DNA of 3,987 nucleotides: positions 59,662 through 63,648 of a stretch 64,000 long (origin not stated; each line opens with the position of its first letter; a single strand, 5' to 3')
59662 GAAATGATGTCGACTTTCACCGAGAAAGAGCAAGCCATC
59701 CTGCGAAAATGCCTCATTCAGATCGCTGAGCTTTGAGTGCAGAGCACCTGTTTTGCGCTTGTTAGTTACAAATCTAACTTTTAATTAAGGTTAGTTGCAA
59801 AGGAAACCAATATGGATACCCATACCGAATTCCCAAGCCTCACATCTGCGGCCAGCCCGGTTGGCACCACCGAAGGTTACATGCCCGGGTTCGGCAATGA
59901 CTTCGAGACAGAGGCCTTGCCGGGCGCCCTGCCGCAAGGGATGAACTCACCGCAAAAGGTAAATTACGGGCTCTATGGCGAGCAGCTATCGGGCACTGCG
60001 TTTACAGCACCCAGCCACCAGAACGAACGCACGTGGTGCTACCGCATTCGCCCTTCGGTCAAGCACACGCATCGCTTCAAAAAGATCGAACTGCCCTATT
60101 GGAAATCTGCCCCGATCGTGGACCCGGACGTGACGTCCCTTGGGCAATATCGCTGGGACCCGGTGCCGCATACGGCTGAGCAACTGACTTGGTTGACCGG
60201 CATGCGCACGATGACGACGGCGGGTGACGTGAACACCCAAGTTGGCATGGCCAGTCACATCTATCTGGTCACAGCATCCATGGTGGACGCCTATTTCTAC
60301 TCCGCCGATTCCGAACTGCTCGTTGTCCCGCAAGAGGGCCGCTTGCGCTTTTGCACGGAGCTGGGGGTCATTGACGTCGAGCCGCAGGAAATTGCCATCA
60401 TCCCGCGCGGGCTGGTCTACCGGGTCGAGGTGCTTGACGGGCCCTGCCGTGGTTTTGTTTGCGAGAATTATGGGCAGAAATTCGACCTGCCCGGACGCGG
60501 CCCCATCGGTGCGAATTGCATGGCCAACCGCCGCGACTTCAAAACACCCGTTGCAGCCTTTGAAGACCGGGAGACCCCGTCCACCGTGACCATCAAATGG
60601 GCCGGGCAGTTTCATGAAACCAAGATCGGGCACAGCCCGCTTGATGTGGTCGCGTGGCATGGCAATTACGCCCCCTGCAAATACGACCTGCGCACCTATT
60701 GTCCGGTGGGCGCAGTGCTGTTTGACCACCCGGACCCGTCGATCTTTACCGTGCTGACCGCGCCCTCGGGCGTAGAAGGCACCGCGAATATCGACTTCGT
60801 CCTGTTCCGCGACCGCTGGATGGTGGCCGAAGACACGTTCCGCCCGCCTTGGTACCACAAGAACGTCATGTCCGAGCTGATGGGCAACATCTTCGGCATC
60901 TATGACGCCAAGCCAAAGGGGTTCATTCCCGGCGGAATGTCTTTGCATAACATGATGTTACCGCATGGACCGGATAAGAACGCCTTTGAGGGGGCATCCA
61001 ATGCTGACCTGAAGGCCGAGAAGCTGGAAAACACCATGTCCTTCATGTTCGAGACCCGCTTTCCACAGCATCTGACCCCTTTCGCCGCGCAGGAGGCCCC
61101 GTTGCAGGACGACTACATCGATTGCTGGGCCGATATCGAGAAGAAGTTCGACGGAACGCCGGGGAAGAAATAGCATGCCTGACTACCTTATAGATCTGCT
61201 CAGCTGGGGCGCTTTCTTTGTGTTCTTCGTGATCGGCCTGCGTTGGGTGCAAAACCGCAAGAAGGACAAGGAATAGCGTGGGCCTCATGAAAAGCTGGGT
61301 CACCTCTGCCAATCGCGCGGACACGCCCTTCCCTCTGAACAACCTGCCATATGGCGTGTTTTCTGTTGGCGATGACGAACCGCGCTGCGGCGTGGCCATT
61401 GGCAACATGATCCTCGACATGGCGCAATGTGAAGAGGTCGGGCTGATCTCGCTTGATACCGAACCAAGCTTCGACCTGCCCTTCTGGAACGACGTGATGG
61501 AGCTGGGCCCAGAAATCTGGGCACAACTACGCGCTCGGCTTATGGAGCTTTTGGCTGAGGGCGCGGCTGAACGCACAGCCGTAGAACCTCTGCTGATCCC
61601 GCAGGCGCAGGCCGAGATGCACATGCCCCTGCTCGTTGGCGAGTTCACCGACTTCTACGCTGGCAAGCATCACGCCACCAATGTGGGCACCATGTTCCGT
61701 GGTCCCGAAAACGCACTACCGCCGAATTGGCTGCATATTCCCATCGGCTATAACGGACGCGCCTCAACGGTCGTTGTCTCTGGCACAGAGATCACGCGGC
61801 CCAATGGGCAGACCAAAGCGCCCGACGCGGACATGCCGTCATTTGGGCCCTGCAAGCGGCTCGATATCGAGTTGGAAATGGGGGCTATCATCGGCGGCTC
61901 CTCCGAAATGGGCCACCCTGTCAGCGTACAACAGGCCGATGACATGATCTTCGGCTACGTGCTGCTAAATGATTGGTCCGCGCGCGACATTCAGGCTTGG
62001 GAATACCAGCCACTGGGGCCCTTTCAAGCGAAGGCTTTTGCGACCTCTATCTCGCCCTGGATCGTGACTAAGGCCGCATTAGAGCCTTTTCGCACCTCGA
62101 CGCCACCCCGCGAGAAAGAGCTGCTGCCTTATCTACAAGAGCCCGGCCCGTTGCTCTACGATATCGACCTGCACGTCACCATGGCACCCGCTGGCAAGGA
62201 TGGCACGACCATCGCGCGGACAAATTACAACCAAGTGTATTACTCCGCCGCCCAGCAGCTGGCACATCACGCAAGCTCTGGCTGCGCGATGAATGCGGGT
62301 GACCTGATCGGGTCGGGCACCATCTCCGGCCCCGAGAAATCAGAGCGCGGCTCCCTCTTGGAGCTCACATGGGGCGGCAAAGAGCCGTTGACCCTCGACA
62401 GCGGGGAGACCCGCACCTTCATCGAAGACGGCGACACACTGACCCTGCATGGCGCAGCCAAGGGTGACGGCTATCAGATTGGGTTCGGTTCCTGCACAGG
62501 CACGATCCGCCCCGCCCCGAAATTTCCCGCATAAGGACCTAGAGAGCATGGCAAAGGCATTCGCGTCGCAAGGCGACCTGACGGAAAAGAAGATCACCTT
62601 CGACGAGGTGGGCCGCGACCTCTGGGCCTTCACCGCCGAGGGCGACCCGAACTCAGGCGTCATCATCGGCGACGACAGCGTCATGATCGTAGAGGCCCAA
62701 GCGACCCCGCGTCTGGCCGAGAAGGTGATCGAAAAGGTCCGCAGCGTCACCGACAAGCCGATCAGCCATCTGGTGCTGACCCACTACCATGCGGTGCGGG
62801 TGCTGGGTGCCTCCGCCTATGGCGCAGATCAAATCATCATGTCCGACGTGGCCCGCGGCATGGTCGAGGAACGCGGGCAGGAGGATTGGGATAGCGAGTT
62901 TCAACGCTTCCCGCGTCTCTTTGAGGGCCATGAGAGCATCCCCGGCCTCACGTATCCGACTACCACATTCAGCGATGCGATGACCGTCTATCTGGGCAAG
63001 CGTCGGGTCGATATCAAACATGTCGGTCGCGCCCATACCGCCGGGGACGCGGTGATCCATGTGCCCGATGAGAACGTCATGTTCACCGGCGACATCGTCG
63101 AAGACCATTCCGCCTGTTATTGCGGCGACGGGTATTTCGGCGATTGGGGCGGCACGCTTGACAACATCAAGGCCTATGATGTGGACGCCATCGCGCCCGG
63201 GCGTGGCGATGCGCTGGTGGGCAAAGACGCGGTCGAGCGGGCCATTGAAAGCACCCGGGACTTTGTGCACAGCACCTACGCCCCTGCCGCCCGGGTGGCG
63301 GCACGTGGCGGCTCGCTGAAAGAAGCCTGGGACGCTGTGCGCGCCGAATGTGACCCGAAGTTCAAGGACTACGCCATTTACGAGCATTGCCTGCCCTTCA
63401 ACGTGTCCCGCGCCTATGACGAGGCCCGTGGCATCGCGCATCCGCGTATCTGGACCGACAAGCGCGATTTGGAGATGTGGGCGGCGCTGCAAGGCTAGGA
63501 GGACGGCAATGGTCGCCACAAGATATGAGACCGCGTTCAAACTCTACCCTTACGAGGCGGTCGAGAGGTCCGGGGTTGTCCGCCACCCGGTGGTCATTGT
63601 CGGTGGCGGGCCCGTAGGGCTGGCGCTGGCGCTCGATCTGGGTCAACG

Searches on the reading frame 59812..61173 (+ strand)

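Call 81: search_protein_families(library=pfam, proteins=[window:59812-61173:+], max_evalue=0.0001)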
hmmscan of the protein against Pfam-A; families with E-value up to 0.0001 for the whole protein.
window:59812-61173:+ (453 aa): 2 families
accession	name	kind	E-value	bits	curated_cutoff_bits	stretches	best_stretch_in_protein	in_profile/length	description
PF20510.4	HgmA_N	-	1.3e-112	376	20.2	1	23-293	2-273/273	Homogentisate 1,2-dioxygenase N-terminal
PF04209.19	HgmA_C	-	2.8e-69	232.2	21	1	295-446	2-153/153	Homogentisate 1,2-dioxygenase C-terminal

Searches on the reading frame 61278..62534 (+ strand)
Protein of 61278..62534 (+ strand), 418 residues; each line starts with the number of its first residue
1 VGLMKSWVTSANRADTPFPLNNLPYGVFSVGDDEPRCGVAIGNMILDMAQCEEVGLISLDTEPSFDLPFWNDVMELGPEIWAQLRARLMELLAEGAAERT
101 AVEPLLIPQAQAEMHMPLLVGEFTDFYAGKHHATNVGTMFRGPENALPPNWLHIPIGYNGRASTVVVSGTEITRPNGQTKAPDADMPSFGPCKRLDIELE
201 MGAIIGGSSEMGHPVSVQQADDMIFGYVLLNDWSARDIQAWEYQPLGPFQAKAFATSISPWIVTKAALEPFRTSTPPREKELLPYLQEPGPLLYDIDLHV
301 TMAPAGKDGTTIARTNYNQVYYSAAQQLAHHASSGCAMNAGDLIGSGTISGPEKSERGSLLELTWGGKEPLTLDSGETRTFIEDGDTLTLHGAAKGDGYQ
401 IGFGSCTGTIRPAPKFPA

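Call 81: search_protein_families(library=pfam, proteins=[window:61278-62534:+], max_evalue=0.0001)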
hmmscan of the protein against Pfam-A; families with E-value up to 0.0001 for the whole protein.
window:61278-62534:+ (418 aa): 2 families
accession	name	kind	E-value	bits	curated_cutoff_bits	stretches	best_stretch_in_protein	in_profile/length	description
PF01557.24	FAA_hydrolase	-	2.5e-44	151.9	23.9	1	123-410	3-213/214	Fumarylacetoacetate (FAA) hydrolase C-terminal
PF09298.16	FAA_hydrolase_N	-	6.3e-24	84.6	25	1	21-117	1-105/105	Fumarylacetoacetase N-terminal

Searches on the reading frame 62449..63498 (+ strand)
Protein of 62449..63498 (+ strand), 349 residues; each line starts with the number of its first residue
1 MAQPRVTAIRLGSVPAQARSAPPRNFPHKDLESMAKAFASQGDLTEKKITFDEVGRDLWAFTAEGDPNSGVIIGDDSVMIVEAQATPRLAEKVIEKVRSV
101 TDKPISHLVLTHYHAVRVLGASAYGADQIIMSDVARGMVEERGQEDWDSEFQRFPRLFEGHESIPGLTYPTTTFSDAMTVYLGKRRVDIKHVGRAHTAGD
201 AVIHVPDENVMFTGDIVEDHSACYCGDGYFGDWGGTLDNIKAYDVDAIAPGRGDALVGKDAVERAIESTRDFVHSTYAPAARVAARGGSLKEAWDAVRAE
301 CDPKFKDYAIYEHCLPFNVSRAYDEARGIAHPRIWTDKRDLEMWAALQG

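Call 81: search_protein_families(library=pfam, proteins=[window:62449-63498:+], max_evalue=0.0001)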
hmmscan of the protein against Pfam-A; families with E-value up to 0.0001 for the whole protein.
window:62449-63498:+ (349 aa): 1 family
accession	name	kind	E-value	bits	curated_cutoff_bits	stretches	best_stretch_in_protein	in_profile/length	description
PF00753.33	Lactamase_B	-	2.3e-10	41.2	22.7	1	65-251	4-195/196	Metallo-beta-lactamase superfamily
